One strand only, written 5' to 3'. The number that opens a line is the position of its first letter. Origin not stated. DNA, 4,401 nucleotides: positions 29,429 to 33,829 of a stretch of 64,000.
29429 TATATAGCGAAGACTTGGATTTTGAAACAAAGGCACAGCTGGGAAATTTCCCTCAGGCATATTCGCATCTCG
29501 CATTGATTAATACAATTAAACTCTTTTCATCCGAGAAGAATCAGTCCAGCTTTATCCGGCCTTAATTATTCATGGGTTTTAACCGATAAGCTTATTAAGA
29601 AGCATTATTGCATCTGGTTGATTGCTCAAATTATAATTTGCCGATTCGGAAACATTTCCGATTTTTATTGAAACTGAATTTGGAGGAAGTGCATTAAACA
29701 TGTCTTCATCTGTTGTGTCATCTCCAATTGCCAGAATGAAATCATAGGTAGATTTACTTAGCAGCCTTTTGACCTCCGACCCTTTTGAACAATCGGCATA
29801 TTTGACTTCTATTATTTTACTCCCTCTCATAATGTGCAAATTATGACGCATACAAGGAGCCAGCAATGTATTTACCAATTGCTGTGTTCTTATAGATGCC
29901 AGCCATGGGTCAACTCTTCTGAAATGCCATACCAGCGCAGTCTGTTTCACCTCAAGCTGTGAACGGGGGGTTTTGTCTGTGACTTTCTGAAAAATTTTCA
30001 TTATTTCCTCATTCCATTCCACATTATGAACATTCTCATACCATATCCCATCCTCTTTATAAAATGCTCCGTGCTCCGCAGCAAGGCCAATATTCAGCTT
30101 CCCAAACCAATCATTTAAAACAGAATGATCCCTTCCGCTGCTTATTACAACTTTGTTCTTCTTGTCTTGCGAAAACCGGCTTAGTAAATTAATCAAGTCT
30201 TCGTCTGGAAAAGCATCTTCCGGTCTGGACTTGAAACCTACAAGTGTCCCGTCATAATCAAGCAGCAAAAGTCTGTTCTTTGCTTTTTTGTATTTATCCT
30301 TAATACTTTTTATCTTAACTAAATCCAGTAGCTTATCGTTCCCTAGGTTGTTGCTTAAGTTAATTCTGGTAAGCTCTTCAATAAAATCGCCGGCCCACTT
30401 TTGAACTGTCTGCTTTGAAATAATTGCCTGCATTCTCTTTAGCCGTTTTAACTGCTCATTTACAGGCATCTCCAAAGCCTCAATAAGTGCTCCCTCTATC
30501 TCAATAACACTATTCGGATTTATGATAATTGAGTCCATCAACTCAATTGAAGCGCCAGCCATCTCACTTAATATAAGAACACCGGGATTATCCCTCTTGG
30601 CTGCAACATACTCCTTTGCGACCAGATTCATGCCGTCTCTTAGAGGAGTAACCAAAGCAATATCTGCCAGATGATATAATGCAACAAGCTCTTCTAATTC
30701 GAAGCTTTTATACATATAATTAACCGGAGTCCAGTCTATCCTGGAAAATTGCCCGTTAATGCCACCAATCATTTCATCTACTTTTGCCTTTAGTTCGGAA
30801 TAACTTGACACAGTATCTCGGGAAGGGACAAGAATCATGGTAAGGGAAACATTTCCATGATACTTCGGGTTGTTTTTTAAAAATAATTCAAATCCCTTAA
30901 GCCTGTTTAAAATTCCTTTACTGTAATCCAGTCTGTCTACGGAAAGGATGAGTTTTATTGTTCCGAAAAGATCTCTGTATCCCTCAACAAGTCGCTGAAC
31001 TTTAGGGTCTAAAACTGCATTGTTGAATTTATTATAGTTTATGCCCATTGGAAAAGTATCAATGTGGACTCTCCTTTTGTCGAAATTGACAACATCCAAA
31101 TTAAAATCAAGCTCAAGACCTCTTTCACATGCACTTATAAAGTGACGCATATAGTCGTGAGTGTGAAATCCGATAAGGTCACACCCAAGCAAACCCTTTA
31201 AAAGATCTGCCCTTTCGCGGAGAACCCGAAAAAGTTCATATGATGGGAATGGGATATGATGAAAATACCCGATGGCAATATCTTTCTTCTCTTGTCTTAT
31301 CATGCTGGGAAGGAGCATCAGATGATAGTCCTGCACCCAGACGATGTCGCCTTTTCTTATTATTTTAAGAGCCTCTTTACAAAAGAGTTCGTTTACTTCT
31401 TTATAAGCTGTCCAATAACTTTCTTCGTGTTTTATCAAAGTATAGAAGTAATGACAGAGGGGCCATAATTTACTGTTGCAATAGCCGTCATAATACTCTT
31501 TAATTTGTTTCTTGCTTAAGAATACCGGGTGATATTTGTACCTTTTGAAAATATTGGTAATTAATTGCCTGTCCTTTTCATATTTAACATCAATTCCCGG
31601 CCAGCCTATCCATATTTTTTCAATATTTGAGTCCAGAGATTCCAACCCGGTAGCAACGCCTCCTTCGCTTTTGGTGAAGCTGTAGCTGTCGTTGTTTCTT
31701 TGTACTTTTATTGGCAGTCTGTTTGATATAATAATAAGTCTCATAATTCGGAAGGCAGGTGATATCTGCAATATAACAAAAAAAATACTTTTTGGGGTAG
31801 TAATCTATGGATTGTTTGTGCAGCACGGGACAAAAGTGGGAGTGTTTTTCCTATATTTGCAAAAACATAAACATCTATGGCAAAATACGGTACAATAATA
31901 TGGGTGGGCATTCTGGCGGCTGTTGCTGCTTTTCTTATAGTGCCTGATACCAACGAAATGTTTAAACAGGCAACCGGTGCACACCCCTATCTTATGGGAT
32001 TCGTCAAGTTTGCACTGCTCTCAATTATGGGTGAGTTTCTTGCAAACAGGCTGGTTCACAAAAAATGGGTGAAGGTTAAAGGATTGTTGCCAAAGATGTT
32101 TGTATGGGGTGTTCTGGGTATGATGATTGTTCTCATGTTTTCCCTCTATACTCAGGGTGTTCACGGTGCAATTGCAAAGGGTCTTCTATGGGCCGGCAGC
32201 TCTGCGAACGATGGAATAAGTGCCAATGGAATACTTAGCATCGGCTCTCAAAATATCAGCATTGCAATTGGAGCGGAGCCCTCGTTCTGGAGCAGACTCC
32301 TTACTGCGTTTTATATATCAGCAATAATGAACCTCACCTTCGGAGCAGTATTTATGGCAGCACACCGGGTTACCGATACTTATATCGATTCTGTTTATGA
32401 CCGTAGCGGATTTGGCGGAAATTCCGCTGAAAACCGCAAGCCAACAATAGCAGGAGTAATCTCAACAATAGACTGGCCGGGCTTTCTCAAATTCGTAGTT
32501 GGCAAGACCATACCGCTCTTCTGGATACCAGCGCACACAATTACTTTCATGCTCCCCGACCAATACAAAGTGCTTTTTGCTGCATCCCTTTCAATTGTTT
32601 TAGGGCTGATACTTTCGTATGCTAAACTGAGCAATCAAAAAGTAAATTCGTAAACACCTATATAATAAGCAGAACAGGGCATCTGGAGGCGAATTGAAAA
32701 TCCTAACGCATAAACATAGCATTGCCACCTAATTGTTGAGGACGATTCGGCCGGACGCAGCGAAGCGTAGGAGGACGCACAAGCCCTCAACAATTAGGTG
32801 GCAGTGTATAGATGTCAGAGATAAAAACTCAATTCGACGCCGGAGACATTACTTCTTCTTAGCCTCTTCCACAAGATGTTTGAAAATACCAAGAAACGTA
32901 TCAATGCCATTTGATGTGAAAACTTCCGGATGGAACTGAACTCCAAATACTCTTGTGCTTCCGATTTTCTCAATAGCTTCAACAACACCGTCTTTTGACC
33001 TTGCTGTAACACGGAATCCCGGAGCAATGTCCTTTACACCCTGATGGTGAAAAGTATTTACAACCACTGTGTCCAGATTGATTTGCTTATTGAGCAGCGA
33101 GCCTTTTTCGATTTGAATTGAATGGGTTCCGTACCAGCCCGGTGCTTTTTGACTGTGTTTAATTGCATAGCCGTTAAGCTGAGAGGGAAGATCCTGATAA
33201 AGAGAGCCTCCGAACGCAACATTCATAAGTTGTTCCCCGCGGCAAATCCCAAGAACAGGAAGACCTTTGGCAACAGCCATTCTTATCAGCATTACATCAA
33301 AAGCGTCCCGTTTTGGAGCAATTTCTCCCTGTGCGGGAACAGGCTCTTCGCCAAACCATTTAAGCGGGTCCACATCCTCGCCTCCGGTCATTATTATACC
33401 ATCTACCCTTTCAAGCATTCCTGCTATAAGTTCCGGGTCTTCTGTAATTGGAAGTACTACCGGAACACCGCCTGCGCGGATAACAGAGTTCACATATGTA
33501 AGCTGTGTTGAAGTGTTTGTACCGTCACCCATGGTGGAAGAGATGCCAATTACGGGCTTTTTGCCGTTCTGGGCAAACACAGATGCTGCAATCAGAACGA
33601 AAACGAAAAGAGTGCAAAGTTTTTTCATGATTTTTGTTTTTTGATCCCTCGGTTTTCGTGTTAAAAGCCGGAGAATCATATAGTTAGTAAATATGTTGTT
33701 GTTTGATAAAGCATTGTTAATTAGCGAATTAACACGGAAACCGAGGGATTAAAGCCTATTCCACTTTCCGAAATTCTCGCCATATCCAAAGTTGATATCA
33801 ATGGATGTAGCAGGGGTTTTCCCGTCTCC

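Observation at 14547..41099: Family of 11 fixed-geometry inverted-arm elements (94-96 bp spacing) with variable sequence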

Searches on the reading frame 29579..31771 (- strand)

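Call 11: search_protein_families(library=pfam, proteins=[window:29579-31771:-])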
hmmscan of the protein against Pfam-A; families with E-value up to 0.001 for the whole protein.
window:29579-31771:- (730 aa): 3 families
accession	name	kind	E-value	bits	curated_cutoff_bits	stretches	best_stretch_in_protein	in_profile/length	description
PF00982.27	Glyco_transf_20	-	4.1e-154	514.2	32.5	1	11-468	2-472/473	Glycosyltransferase family 20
PF02358.22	Trehalose_PPase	-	2.8e-49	167.8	27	1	503-710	1-221/235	Trehalose-phosphatase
PF08282.18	Hydrolase_3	-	2.1e-07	31.4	20.9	0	503-596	2-93/255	haloacid dehalogenase-like hydrolase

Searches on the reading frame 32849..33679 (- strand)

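Call 11: search_protein_families(library=pfam, proteins=[window:32849-33679:-])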
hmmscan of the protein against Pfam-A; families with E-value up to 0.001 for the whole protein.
window:32849-33679:- (276 aa): 2 families
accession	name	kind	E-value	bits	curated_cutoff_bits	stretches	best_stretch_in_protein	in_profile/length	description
PF07722.19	Peptidase_C26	-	2.5e-67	227.3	20.5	1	42-252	1-219/219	Peptidase C26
PF00117.34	GATase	-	9e-18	65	22.8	1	128-256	61-176/190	Glutamine amidotransferase class-I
